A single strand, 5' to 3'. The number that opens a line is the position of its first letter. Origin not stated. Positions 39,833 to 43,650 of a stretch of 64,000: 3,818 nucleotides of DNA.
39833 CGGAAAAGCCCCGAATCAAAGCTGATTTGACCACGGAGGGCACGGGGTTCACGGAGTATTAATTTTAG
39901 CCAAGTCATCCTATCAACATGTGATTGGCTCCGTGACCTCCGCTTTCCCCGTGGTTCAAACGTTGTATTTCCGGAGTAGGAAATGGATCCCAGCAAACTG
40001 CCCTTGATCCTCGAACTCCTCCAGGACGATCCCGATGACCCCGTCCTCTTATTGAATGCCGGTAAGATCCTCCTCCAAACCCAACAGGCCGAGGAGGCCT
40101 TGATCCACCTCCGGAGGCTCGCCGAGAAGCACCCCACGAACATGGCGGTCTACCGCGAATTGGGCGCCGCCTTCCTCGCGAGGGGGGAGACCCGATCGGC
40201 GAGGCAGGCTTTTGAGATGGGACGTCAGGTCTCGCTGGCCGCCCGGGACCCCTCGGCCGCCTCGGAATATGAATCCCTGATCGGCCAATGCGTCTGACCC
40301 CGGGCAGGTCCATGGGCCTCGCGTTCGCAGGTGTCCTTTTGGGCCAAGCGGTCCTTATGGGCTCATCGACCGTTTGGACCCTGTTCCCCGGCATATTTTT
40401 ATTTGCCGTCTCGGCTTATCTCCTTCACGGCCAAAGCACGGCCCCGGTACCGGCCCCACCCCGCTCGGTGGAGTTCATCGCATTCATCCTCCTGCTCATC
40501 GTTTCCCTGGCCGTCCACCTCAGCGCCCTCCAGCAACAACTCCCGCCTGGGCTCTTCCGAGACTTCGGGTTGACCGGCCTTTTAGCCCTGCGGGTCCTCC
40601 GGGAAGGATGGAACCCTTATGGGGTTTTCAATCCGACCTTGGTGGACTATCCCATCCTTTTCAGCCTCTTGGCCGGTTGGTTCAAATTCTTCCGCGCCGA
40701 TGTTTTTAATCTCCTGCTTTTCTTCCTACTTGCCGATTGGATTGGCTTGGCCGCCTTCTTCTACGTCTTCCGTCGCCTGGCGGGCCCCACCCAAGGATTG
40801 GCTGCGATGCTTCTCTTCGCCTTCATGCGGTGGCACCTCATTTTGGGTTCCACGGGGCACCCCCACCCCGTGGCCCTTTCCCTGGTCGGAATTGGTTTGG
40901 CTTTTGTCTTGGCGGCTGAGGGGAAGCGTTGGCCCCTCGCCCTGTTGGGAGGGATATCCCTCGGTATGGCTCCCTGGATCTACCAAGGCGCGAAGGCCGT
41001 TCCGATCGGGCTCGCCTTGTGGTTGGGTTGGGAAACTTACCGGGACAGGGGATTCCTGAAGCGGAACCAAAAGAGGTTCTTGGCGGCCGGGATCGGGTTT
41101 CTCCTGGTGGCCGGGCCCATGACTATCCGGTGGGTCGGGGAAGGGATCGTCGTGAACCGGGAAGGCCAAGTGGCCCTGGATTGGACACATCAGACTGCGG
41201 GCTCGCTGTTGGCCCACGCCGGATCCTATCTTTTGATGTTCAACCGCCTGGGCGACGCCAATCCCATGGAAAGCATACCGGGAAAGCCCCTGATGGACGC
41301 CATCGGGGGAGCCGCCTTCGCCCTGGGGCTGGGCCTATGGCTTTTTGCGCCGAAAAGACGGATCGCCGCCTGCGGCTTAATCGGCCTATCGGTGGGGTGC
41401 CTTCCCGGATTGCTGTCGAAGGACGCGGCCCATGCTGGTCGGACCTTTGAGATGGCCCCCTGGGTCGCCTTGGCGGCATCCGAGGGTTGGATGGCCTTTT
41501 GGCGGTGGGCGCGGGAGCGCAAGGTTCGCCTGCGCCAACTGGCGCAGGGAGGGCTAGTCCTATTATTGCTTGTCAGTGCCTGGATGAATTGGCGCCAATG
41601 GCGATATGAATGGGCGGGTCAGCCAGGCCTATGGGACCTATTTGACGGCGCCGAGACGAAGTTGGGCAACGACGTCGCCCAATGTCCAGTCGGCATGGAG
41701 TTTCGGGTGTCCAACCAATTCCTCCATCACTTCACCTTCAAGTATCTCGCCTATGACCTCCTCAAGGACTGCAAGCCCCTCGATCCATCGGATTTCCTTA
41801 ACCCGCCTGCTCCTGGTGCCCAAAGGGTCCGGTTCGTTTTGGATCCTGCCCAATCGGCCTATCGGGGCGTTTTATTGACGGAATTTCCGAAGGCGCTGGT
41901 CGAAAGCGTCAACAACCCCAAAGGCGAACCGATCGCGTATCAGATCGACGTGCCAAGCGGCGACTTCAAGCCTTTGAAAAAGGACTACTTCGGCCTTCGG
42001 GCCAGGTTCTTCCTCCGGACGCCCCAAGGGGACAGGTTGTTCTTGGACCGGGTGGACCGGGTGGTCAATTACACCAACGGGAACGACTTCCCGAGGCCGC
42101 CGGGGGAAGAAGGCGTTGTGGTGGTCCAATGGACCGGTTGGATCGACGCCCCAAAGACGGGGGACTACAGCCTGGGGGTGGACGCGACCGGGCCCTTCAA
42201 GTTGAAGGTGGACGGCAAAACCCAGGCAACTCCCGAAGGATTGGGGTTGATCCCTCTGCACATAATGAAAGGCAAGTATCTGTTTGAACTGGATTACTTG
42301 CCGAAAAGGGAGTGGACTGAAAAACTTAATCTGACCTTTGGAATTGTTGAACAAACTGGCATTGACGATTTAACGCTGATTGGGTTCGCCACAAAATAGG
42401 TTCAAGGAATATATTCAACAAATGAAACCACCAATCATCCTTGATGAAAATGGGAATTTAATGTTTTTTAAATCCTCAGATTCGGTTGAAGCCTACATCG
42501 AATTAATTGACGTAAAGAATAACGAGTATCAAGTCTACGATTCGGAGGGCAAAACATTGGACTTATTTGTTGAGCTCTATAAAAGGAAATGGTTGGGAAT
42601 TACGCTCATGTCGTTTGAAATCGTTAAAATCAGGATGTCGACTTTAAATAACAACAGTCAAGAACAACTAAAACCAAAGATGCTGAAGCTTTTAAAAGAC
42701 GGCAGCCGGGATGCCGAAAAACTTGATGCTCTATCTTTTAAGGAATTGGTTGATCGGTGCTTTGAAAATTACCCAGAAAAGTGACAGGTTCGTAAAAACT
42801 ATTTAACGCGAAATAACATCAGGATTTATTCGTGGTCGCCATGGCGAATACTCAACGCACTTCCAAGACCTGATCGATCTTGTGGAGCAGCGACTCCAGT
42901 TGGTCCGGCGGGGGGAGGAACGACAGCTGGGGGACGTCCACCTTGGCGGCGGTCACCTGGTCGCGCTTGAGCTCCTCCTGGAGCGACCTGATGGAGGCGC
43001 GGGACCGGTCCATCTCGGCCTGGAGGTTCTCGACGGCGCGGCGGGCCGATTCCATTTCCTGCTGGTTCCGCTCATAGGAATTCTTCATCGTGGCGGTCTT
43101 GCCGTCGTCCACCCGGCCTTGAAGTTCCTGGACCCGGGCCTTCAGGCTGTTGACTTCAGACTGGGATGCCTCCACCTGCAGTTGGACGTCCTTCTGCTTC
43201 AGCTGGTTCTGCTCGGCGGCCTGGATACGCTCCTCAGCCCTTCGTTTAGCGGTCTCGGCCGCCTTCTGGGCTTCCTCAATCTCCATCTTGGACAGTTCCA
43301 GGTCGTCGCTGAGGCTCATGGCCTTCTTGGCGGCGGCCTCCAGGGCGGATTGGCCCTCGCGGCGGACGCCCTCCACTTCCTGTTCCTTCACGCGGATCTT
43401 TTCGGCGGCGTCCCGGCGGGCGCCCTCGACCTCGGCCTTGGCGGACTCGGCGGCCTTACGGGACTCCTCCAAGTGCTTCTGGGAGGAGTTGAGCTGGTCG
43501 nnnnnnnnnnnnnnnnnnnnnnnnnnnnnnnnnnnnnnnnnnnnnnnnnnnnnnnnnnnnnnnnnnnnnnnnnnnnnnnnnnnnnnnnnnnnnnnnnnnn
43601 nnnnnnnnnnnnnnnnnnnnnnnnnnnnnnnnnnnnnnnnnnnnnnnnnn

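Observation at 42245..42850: Roughly 600-bp AT-rich island containing an orphan ORF and replacing the 3' end of the PA14-domain gene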

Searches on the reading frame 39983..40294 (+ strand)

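Call 4: search_protein_families(library=pfam, proteins=[window:39983-40294:+], max_evalue=0.1)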
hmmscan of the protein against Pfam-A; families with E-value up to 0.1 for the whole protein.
window:39983-40294:+ (104 aa): 18 families
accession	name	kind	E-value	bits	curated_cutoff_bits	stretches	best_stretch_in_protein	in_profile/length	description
PF14559.12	TPR_19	-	1.2e-08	35.6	25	2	11-59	16-63/68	Tetratricopeptide repeat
PF13431.12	TPR_17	-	8e-08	32.4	24.4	2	9-40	2-33/34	Tetratricopeptide repeat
PF13428.12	TPR_14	-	7.7e-07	29.6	23.5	1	21-62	2-43/44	Tetratricopeptide repeat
PF13432.12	TPR_16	-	2.2e-06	28.4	32.7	2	24-79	1-56/65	Tetratricopeptide repeat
PF07719.23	TPR_2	-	9.3e-06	25.8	27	1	22-53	3-34/34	Tetratricopeptide repeat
PF13174.12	TPR_6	-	1.1e-05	26.2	26.3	1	23-52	3-32/33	Tetratricopeptide repeat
PF13424.12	TPR_12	-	5.2e-05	23.8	30.1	1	30-80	13-71/77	Tetratricopeptide repeat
PF13414.12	TPR_11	-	0.00019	21.5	26.8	1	27-66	1-40/42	TPR repeat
PF17874.7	TPR_MalT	-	0.00093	19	45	1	27-101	15-85/336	MalT-like TPR region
PF23914.1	TPR_CcmH_CycH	-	0.004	17.5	42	1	16-82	80-149/158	Cytochrome c-type biogenesis protein H TPR domain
PF14561.12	TPR_20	-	0.0049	17.6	25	0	11-48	13-50/90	Tetratricopeptide repeat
PF25064.1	ARM_TT21_5th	-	0.0098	16.6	27.8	1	29-86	10-67/117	TT21 fifth ARM repeats domain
PF24575.1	TPR_Slam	-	0.012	16.5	35.2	1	18-77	44-104/104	Surface lipoprotein assembly modifier, N-terminal TPR repeats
PF03704.23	BTAD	-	0.023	15.5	22.1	1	29-83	71-125/146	Bacterial transcriptional activator domain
PF09976.15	TPR_21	-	0.027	14.6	25.5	1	27-80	120-172/193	Tetratricopeptide repeat-like domain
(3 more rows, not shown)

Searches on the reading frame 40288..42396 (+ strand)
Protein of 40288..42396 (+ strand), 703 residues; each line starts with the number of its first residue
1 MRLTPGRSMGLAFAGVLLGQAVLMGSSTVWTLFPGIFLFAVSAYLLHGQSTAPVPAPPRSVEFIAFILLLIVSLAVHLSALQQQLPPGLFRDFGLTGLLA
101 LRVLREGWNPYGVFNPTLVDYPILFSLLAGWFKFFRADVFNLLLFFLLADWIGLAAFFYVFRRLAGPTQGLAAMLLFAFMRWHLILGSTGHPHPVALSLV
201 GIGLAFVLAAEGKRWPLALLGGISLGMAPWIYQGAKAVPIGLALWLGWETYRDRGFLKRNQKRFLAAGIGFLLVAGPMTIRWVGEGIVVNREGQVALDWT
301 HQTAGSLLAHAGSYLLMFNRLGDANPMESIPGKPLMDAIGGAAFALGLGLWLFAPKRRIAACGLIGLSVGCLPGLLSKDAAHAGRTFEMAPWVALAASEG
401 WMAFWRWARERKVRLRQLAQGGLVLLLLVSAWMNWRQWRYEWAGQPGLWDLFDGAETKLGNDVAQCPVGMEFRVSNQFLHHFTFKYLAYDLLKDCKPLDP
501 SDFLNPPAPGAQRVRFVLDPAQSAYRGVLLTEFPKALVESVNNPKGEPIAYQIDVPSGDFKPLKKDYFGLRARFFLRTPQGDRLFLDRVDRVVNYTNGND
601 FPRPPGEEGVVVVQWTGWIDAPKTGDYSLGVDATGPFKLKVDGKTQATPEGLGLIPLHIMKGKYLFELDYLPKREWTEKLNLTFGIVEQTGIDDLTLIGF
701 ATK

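Call 4: search_protein_families(library=pfam, proteins=[window:40288-42396:+], max_evalue=0.1)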
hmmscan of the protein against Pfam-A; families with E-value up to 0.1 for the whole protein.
window:40288-42396:+ (703 aa): 2 families
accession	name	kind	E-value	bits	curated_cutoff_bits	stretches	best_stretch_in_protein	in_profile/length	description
PF07691.17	PA14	-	6.1e-07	29.8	24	1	587-645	22-80/147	PA14 domain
PF13231.12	PMT_2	-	0.00021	22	26.1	1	123-275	5-155/160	Dolichyl-phosphate-mannose-protein mannosyltransferase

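Call 5: search_protein_families(library=padloc, proteins=[window:40288-42396:+], max_evalue=1)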
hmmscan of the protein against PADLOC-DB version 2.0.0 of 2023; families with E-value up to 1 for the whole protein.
window:40288-42396:+ (703 aa): 0 families

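Call 8: find_homologous_proteins(query=window:40288-42396:+)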
Query window:40288-42396:+ (703 aa): 5 proteins with E <= 0.001 among 8000 candidates.
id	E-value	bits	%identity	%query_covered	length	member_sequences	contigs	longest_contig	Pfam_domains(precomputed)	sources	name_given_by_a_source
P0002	0.0e+0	1442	90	98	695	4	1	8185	-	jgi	-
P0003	2.5e-53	200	29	95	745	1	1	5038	PF07691.18,PF13231.13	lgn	-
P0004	4.6e-39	153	27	93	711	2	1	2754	PF07691.18,PF13231.13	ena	-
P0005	7.6e-39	152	29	76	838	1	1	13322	-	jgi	jgi:hypothetical protein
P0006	1.8e-22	98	25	73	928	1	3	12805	PF07691.18,PF13231.13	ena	-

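Call 10: find_encoding_contigs(protein=P0002, flank=10000)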
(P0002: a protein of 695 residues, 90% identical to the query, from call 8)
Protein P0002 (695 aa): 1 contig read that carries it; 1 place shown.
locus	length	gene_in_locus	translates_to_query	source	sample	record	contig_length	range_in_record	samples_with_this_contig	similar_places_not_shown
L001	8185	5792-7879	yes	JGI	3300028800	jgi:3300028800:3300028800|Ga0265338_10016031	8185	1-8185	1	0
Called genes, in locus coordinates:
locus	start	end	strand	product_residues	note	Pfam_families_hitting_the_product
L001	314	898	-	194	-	PF01812:5-FTHF_cyc-lig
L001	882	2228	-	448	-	PF05496:RuvB_N, PF00158:Sigma54_activat (faint), PF13191:AAA_16 (faint), PF00004:AAA, PF01078:Mg_chelatase (faint), PF07728:AAA_5 (weak), PF16193:AAA_assoc_2, PF12002:MgsA_C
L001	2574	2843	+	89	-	-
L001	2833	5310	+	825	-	PF00343:Phosphorylase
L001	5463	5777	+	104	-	PF13428:TPR_14 (faint), PF14559:TPR_19 (weak), PF13431:TPR_17 (faint), PF07719:TPR_2 (faint), PF13174:TPR_6 (faint)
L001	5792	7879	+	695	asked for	-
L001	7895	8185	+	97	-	?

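Call 13: find_related_loci(query=A1, collection=genome_contigs, flank=6000)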
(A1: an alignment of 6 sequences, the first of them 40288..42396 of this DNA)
Query A1 (703 aa) in genome_contigs; peptide patterns used: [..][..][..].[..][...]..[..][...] (x = any residue, [..] = any of these).
95 stretches matched a pattern; 58 encode a relative of the query (tblastn E <= 1e-3); 57 distinct loci.
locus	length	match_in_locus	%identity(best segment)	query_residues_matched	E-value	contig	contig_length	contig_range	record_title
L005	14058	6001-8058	28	19-694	6e-61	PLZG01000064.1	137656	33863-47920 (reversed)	MAG: candidate division FCPU426 bacterium isolate palsa_1180 73.20120700_P3D.179_contig_18014, whole genome shotgun sequ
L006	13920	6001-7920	27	12-644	7e-49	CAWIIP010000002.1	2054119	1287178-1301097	MAG: uncultured proteobacterium isolate MFD09286.bin.2.44 genome assembly, contig: contig_44388, whole genome shotgun se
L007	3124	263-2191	29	4-645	6e-49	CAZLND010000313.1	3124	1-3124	MAG TPA_asm: uncultured bacterium isolate binchicken_co50_333 genome assembly, contig: NODE_53801_length_3124_cov_4.2984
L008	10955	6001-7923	27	13-651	1e-46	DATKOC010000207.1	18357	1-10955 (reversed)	MAG TPA_asm: bacterium isolate SMAG_U14754 k141_1510242, whole genome shotgun sequence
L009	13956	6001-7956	28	20-670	8e-42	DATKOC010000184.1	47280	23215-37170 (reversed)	MAG TPA_asm: bacterium isolate SMAG_U14754 k141_289733, whole genome shotgun sequence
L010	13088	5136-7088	24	65-678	2e-30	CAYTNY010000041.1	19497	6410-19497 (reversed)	MAG TPA_asm: uncultured Spirochaetia bacterium isolate SRP252850_co1_9 genome assembly, contig: NODE_5100_length_19497_c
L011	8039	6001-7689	23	85-651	2e-28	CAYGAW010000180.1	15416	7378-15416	MAG TPA_asm: uncultured Anaerolineales bacterium isolate ERP108616_co1_293 genome assembly, contig: k119_1404822, whole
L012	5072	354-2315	23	32-651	4e-28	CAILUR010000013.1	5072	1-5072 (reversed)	uncultured bacterium isolate KR_bin-1670 genome assembly, contig: bin-1670:013/268, whole genome shotgun sequence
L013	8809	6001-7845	26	36-651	2e-27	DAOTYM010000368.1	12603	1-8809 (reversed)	MAG TPA_asm: Anaerolineae bacterium isolate H25_343 k127_2010589, whole genome shotgun sequence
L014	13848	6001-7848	25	27-642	5e-27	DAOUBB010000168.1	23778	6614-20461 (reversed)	MAG TPA_asm: Anaerolineae bacterium isolate H68_701 k101_706334, whole genome shotgun sequence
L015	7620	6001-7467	25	83-556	2e-26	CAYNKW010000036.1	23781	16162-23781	MAG TPA_asm: uncultured Anaerolineae bacterium isolate SRP068000_co1_68 genome assembly, contig: NODE_2644_length_23781_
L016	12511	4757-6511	23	62-651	2e-26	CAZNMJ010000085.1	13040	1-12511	MAG TPA_asm: uncultured Anaerolineales bacterium isolate SRP239594_co1_144 genome assembly, contig: NODE_2339_length_130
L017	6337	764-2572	25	83-675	3e-26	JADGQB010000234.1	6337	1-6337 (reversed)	MAG: Anaerolineales bacterium isolate Chersky.20_11 contig-100_2633, whole genome shotgun sequence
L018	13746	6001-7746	23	61-645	2e-25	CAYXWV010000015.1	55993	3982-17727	MAG TPA_asm: uncultured Anaerolinea sp. isolate SRP192927_co3_446 genome assembly, contig: NODE_921_length_55993_cov_44.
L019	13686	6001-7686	29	11-558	2e-50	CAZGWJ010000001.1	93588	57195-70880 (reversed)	MAG TPA_asm: uncultured bacterium isolate binchicken_co273_249 genome assembly, contig: NODE_232_length_93588_cov_6.4205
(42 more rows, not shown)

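Call 14: find_related_loci(query=window:40288-42396:+, collection=metagenome_contigs, flank=6000)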
Query window:40288-42396:+ (703 aa) in metagenome_contigs; peptide patterns used: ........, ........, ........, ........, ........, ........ (x = any residue, [..] = any of these).
54 stretches matched a pattern; 2 encode a relative of the query (tblastn E <= 1e-3); 2 distinct loci.
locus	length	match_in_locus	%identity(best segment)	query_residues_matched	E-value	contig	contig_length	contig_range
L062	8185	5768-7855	90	1-696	0e+0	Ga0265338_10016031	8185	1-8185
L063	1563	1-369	100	581-703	6e-79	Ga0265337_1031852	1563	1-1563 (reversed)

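Call 23: find_homologous_proteins(query=L001:7895-8185:+, max_evalue=0.01)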
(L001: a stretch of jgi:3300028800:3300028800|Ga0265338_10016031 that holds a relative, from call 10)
Query L001:7895-8185:+: 10 candidates shared short words with the query, none scored E <= 0.01.

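Call 26: list_cluster_members(proteins=[P0001, window:40288-42396:+, P0002, window:44330-46735:-])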
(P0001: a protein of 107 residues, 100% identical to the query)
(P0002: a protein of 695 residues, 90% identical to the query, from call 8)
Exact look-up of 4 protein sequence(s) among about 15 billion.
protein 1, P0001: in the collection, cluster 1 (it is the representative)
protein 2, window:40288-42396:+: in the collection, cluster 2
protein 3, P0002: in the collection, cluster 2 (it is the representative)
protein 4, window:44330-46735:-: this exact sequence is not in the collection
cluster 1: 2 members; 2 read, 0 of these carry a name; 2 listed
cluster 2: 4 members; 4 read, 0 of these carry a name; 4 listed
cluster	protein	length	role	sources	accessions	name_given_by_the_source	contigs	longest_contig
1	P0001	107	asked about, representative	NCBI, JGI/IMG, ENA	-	-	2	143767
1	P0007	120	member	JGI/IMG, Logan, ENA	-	-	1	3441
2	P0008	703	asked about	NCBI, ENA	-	-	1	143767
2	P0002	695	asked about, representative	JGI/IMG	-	-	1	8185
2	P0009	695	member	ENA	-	-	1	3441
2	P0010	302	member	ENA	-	-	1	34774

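Call 50: search_protein_families(library=pfam, proteins=[L001:7895-8185:+], max_evalue=0.1)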
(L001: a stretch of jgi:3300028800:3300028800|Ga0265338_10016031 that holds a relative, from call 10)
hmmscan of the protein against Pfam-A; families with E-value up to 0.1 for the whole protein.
L001:7895-8185:+ (97 aa): 0 families

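Call 51: search_protein_families(library=ncbifam, proteins=[L001:7895-8185:+], max_evalue=0.1)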
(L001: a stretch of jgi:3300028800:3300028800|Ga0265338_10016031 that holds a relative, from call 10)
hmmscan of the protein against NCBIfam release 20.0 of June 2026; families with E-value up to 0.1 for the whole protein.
L001:7895-8185:+ (97 aa): 1 family
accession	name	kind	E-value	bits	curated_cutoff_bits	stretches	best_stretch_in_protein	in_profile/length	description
NF009224.0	PRK12574.1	equivalog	0.041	14.3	171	0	7-30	37-61/141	monovalent cation/H+ antiporter subunit B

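Call 58: search_protein_families(library=pfam, proteins=[P0003, P0004, P0005, P0006, P0002], max_evalue=0.01)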
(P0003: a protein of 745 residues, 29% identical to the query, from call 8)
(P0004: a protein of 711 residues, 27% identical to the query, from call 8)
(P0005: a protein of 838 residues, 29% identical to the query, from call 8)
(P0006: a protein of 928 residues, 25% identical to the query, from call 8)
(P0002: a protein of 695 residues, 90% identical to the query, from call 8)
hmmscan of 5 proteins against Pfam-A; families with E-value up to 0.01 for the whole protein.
P0003 (745 aa): 2 families
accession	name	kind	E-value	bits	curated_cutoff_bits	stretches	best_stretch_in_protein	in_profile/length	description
PF13231.12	PMT_2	-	8.9e-12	45.9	26.1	1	156-313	6-160/160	Dolichyl-phosphate-mannose-protein mannosyltransferase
PF07691.17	PA14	-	3.5e-06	27.3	24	1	645-683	43-81/147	PA14 domain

P0004 (711 aa): 3 families
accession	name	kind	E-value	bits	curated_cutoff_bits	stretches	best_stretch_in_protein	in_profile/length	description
PF13231.12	PMT_2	-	2e-10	41.5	26.1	1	130-283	6-158/160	Dolichyl-phosphate-mannose-protein mannosyltransferase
PF07691.17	PA14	-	6.8e-07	29.6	24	1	579-655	3-81/147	PA14 domain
PF19529.4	DUF6057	-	0.0014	18.1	29.8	1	145-286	70-209/569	Family of unknown function (DUF6057)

P0005 (838 aa): 2 families
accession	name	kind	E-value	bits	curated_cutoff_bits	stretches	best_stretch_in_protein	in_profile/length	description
PF07691.17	PA14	-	7.8e-05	22.9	24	1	730-830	33-145/147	PA14 domain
PF13231.12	PMT_2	-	0.00015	22.5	26.1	1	145-272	5-133/160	Dolichyl-phosphate-mannose-protein mannosyltransferase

P0006 (928 aa): 2 families
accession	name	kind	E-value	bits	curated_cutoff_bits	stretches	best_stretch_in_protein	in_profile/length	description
PF07691.17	PA14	-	1e-14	55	24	1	777-899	2-139/147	PA14 domain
PF13231.12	PMT_2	-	5.2e-10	40.2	26.1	1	202-348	3-148/160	Dolichyl-phosphate-mannose-protein mannosyltransferase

P0002 (695 aa): 2 families
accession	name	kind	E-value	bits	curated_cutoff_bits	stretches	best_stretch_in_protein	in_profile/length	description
PF07691.17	PA14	-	7.3e-05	23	24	1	579-637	22-80/147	PA14 domain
PF13231.12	PMT_2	-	0.0006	20.5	26.1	1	115-266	5-154/160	Dolichyl-phosphate-mannose-protein mannosyltransferase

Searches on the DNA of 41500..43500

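Call 21: search_rna_families(source=window, start=41500, end=43500, threshold=evalue, max_evalue=1)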
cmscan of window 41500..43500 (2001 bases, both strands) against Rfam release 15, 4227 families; matches with E-value up to 1: 0.
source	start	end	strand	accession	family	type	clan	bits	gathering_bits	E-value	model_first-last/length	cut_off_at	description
